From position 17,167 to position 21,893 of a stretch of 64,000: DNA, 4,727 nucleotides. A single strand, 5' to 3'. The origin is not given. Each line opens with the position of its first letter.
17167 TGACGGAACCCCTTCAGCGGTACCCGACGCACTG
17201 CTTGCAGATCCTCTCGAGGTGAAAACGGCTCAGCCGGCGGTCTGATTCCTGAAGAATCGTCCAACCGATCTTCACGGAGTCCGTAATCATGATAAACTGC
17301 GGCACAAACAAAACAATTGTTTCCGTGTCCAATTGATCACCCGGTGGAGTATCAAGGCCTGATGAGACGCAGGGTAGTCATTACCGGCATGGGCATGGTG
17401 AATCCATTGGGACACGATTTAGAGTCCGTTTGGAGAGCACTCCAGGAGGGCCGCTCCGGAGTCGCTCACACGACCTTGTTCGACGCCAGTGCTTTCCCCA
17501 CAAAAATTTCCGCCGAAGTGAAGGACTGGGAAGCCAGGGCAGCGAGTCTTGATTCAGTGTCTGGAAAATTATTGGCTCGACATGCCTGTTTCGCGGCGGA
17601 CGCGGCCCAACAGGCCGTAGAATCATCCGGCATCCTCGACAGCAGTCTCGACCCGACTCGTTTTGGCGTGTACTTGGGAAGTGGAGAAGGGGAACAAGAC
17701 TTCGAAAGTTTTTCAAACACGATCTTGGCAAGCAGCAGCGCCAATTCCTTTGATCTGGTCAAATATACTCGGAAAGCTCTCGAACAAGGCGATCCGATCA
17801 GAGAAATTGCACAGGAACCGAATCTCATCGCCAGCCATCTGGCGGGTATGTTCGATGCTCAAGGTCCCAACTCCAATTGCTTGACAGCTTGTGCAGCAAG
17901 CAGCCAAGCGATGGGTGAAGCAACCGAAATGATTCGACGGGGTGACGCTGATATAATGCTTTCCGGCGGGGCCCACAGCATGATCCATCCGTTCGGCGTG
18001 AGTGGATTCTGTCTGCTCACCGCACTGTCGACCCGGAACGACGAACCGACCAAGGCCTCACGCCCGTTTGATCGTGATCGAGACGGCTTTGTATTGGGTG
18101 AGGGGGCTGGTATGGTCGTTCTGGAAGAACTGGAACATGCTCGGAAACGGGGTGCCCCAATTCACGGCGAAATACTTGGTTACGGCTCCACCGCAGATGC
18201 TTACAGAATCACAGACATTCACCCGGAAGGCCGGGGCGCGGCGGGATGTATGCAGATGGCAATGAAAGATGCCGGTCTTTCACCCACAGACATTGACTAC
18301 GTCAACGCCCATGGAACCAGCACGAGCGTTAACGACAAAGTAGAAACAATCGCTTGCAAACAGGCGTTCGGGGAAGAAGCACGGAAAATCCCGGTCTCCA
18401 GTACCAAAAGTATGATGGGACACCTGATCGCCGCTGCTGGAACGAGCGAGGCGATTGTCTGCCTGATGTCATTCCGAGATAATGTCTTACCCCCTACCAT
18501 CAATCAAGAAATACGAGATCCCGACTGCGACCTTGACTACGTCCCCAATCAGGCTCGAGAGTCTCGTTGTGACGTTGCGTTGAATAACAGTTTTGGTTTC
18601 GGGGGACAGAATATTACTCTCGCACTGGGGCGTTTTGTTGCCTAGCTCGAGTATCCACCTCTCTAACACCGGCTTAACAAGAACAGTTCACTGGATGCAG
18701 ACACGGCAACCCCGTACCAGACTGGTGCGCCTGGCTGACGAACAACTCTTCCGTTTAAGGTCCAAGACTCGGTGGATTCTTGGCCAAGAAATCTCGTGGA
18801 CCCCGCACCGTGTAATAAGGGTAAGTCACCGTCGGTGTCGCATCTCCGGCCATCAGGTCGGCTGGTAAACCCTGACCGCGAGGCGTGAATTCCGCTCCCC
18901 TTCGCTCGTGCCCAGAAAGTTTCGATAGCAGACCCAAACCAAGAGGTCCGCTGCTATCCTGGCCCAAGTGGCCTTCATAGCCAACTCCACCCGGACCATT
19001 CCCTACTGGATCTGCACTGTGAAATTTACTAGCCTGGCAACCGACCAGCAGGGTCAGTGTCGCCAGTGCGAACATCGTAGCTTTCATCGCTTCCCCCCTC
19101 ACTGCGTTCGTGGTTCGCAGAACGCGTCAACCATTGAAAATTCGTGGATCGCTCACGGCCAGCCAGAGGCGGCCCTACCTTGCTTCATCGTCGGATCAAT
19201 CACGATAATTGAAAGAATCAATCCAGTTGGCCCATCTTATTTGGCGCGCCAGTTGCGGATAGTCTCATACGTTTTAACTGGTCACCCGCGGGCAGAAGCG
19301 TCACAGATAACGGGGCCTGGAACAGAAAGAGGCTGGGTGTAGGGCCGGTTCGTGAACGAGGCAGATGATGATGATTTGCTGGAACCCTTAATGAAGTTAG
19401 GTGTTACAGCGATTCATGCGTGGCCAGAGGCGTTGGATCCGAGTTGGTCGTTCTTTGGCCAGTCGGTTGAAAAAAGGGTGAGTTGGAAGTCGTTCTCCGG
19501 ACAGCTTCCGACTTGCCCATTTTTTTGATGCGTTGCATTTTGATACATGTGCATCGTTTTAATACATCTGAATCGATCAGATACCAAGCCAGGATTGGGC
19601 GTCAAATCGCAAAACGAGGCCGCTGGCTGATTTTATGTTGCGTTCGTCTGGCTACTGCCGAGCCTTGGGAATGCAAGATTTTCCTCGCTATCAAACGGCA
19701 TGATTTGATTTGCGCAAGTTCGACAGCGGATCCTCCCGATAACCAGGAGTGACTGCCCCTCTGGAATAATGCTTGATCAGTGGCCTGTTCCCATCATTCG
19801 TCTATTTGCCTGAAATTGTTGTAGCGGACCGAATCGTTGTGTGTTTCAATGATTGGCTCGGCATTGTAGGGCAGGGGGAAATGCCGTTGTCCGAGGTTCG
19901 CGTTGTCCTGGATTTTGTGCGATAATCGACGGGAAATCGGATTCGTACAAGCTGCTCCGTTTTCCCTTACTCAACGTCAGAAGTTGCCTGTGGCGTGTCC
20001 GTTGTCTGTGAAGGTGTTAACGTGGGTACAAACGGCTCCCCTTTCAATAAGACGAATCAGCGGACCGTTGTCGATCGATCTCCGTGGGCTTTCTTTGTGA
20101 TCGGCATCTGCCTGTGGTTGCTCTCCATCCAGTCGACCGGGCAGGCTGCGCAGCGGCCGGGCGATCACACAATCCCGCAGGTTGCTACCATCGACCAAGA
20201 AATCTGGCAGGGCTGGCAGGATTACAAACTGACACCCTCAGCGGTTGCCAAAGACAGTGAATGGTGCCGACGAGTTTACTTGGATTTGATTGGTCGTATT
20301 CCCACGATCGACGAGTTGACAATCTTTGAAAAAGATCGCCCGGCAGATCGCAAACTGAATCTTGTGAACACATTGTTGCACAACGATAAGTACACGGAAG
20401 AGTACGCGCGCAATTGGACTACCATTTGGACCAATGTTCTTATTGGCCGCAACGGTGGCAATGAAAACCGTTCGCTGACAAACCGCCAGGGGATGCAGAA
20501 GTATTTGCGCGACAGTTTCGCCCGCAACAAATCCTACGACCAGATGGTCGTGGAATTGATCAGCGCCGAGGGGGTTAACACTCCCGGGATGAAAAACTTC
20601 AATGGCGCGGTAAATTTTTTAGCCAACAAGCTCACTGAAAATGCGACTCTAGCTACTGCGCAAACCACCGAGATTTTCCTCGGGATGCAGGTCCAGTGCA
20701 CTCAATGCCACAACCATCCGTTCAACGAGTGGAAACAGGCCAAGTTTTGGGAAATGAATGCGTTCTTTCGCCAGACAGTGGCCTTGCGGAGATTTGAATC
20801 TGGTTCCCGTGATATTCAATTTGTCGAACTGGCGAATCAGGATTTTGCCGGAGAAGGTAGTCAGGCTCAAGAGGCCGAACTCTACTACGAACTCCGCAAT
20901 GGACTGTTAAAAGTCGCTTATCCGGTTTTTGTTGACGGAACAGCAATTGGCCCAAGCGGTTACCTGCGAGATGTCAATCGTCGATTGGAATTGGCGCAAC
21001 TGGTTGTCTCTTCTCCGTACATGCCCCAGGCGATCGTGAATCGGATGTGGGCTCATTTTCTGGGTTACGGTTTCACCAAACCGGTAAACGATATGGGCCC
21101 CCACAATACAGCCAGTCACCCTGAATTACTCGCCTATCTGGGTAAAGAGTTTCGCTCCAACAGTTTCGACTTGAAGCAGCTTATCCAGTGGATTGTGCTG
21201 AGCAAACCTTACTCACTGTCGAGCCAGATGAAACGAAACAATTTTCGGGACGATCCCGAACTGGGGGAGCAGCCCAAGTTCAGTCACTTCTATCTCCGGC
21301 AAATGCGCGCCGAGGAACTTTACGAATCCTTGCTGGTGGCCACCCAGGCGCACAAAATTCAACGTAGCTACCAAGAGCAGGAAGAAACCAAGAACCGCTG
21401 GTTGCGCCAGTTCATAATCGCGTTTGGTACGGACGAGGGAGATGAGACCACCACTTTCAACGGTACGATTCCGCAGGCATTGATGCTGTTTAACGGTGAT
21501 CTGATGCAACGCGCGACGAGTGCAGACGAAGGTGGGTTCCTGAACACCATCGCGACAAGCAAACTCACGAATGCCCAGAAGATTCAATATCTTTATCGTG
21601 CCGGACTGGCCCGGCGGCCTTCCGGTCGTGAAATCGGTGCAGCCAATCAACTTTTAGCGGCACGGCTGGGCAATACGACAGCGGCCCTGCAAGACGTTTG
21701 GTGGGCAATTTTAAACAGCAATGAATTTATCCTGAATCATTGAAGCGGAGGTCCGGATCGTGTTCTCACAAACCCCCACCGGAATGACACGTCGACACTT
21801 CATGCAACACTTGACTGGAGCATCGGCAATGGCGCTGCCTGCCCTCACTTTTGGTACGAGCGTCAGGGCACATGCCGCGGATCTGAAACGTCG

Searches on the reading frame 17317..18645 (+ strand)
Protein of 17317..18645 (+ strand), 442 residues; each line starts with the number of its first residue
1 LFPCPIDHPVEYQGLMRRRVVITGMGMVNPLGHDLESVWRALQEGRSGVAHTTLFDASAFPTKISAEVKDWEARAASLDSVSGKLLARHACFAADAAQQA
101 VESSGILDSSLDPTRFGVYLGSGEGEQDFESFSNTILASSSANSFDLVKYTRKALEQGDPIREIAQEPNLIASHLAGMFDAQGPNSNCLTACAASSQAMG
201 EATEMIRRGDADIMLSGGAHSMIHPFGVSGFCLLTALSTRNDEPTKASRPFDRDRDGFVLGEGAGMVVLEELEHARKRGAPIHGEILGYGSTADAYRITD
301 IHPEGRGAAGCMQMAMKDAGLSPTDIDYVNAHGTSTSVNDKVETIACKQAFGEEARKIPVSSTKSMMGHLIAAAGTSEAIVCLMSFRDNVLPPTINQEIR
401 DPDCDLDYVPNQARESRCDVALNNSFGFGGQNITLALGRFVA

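Call 54: search_protein_families(library=pfam, proteins=[window:17317-18645:+], max_evalue=0.001)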
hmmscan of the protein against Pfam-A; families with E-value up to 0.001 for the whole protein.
window:17317-18645:+ (442 aa): 3 families
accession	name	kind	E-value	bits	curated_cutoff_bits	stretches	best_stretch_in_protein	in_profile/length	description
PF00109.32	ketoacyl-synt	-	4.3e-49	167.8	20.8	1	18-275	2-252/252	Beta-ketoacyl synthase, N-terminal domain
PF02801.28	Ketoacyl-synt_C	-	9.2e-38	129.3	20.8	1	283-397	1-118/119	Beta-ketoacyl synthase, C-terminal domain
PF02803.24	Thiolase_C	-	3.6e-05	23.8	27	0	207-237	63-93/123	Thiolase, C-terminal domain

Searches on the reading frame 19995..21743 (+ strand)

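Call 54: search_protein_families(library=pfam, proteins=[window:19995-21743:+], max_evalue=0.001)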
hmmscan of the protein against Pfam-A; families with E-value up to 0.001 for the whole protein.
window:19995-21743:+ (582 aa): 2 families
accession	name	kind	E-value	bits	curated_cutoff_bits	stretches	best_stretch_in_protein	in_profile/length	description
PF07583.16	PSCyt2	-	8e-48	163.6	29.8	1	66-261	2-207/209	Protein of unknown function (DUF1549)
PF07587.16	PSD1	-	2.6e-32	112.6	28.5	1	329-553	1-243/244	Protein of unknown function (DUF1553)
